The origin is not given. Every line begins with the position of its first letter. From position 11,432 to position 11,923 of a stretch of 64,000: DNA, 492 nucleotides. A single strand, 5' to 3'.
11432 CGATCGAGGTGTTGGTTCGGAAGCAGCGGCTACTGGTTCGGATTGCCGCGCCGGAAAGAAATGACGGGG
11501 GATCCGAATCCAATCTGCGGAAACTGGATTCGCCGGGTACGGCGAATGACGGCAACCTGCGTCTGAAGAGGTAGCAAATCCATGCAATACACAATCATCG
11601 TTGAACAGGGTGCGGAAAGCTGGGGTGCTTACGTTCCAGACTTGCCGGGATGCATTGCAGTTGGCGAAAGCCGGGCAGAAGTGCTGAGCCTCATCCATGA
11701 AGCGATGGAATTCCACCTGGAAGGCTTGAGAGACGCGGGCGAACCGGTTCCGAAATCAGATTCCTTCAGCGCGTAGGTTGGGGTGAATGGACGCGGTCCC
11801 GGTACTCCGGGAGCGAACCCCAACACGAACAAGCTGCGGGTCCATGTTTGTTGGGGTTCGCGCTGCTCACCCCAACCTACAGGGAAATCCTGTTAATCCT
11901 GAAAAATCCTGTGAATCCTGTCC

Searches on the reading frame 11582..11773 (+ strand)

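Call 4: search_protein_families(library=pfam, proteins=[window:11582-11773:+], max_evalue=1)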
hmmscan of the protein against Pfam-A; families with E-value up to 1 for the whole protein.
window:11582-11773:+ (64 aa): 3 families
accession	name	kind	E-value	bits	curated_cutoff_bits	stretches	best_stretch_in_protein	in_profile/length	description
PF15919.11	HicB_lk_antitox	-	1.9e-12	47.8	27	1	3-61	1-60/123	HicB_like antitoxin of bacterial toxin-antitoxin system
PF21748.3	UPF0150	-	0.024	15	27.3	1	11-46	18-53/64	UPF0150-like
PF24113.1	DUF7387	-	0.12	13.2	27.9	1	23-58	32-63/85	Family of unknown function (DUF7387)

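Call 5: search_protein_families(library=padloc, proteins=[window:11582-11773:+], max_evalue=1)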
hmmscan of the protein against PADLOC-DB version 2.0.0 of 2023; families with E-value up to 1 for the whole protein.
window:11582-11773:+ (64 aa): 0 families
